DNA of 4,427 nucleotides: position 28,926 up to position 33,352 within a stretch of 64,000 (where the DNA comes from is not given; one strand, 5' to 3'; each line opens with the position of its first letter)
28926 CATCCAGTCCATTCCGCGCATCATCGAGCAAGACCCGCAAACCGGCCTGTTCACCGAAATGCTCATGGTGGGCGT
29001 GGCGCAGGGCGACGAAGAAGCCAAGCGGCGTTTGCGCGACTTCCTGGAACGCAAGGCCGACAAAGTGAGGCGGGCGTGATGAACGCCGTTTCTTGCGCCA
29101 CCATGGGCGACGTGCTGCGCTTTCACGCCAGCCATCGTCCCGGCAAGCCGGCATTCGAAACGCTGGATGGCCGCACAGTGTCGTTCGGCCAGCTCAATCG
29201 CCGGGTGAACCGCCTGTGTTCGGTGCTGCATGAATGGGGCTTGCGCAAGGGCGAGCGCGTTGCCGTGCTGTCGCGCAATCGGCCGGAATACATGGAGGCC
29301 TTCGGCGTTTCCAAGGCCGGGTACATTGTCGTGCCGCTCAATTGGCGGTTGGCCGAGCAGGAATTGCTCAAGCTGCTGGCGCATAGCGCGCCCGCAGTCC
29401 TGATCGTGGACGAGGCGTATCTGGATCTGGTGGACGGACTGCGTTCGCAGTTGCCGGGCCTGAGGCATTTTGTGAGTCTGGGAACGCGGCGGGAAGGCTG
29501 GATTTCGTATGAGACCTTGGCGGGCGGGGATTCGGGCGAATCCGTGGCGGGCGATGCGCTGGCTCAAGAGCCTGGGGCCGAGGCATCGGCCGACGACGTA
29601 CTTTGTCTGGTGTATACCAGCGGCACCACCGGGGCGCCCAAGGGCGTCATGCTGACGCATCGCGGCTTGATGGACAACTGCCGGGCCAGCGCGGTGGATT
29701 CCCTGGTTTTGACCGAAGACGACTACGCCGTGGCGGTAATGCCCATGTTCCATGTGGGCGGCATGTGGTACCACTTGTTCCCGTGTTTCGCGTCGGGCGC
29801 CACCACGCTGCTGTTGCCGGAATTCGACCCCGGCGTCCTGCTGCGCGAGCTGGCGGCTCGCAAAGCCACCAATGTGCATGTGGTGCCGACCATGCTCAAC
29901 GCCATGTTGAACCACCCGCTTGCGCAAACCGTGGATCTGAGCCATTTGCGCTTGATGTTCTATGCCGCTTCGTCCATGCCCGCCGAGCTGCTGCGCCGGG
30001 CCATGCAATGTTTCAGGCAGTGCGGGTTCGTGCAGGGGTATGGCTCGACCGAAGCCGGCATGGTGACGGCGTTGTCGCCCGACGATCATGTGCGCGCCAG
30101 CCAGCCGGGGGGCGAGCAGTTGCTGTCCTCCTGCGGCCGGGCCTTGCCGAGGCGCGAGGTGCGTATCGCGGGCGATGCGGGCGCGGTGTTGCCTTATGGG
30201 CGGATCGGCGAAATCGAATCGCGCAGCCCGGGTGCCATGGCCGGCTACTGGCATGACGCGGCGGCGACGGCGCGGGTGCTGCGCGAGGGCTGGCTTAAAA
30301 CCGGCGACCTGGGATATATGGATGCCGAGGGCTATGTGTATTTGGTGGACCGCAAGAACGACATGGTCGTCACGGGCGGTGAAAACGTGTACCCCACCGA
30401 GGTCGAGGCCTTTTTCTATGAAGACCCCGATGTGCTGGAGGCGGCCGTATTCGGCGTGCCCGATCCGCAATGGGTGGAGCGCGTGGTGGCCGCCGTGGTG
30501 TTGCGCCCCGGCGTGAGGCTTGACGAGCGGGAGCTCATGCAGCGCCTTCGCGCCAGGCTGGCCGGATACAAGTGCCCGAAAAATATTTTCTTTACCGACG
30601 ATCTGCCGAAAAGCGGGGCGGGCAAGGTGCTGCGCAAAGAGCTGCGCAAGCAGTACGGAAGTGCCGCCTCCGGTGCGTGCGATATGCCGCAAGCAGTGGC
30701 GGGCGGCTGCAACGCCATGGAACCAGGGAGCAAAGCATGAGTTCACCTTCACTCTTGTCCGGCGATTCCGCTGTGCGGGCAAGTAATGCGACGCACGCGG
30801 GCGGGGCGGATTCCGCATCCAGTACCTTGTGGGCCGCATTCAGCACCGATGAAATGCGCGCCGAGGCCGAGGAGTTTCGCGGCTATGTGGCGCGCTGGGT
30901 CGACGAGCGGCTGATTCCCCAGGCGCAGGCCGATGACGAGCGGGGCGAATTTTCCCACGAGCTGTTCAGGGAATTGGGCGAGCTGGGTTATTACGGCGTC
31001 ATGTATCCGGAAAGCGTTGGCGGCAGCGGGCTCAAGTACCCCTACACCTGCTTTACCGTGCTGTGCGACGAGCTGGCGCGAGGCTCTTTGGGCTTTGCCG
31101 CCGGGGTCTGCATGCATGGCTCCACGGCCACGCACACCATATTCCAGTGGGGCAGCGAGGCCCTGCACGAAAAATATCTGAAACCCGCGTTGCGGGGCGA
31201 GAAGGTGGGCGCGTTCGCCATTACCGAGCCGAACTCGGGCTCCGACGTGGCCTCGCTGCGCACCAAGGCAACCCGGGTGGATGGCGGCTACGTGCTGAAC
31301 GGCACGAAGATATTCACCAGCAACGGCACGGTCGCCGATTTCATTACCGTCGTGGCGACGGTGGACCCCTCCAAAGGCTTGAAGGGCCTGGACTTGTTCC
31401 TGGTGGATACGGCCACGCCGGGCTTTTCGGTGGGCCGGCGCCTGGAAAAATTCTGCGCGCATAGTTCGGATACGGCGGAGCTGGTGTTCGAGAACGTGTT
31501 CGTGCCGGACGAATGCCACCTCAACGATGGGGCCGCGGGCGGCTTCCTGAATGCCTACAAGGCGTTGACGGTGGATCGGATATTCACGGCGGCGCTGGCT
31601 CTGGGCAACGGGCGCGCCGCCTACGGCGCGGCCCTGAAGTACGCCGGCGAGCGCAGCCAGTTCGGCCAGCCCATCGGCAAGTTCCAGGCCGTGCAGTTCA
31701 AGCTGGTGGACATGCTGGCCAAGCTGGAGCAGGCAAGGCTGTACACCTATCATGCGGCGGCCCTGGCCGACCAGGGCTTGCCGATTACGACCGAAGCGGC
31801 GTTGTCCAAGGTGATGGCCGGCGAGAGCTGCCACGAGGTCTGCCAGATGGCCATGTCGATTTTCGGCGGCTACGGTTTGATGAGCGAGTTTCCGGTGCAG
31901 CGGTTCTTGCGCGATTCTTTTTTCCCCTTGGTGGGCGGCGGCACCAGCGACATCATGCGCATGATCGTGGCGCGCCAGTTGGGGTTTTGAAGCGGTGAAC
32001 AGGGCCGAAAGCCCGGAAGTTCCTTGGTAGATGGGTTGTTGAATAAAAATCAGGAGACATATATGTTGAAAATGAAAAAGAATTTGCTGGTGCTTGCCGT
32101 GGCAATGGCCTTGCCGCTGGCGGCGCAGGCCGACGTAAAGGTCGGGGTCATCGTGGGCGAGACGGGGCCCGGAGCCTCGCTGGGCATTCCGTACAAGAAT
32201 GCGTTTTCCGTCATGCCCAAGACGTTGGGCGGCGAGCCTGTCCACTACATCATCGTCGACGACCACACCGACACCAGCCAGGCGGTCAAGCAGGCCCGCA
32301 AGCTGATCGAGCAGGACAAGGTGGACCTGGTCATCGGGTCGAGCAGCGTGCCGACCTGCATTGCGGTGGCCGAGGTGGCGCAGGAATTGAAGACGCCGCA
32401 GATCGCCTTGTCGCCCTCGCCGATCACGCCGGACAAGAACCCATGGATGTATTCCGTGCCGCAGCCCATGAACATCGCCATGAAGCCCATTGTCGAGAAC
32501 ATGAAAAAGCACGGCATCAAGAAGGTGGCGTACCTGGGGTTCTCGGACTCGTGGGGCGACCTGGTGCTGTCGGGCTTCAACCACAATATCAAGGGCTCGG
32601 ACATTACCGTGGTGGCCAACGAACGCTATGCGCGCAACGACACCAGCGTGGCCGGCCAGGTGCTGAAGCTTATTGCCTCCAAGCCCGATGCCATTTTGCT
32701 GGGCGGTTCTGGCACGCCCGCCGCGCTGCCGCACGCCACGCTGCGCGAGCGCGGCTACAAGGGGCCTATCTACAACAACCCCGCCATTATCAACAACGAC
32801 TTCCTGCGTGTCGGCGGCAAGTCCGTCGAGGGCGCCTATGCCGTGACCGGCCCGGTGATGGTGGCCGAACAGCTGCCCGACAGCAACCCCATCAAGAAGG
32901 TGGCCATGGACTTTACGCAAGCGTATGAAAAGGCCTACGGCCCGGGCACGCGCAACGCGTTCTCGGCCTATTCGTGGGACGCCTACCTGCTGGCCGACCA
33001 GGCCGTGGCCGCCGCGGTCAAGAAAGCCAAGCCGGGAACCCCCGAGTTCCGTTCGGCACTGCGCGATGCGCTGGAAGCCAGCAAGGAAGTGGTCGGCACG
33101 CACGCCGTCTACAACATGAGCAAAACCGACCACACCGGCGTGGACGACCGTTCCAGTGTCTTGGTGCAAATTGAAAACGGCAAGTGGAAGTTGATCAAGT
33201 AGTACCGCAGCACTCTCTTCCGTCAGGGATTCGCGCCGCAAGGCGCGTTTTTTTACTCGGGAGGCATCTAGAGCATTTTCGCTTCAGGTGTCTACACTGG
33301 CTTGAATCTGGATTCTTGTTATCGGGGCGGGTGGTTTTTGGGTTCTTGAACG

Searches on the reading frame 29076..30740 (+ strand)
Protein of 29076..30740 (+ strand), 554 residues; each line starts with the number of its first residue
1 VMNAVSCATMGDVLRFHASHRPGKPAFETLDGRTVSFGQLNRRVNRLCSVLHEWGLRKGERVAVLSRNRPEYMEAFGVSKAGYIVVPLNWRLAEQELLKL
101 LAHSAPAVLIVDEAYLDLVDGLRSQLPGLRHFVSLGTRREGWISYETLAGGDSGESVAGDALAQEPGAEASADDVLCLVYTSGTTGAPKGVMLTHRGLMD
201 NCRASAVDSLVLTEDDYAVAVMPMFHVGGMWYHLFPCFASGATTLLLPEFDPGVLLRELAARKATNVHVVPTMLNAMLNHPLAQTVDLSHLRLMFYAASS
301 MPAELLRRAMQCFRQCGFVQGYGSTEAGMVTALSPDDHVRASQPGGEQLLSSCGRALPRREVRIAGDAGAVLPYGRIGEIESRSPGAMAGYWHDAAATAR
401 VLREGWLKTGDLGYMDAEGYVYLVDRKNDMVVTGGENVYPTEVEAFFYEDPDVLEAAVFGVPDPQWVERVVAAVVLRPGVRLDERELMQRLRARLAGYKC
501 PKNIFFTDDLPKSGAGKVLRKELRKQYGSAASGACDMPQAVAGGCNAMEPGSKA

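Call 57: search_protein_families(library=pfam, proteins=[window:29076-30740:+], max_evalue=0.00001)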
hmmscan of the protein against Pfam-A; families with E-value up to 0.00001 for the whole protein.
window:29076-30740:+ (554 aa): 2 families
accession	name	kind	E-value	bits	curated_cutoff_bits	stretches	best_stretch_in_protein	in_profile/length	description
PF00501.34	AMP-binding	-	1.4e-84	284.6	29.9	1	17-392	4-384/384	AMP-binding enzyme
PF13193.12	AMP-binding_C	-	2.4e-21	76.9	24.5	1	442-517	1-76/76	AMP-binding enzyme C-terminal domain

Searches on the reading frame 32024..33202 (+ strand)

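Call 57: search_protein_families(library=pfam, proteins=[window:32024-33202:+], max_evalue=0.00001)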
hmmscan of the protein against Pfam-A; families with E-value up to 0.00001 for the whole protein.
window:32024-33202:+ (392 aa): 2 families
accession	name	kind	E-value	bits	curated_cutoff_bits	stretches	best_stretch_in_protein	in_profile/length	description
PF13458.12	Peripla_BP_6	-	1.3e-48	166.8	31.7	1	38-386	2-342/343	Periplasmic binding protein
PF01094.35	ANF_receptor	-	5.3e-18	65.6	25.4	1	65-226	17-183/353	Receptor family ligand binding region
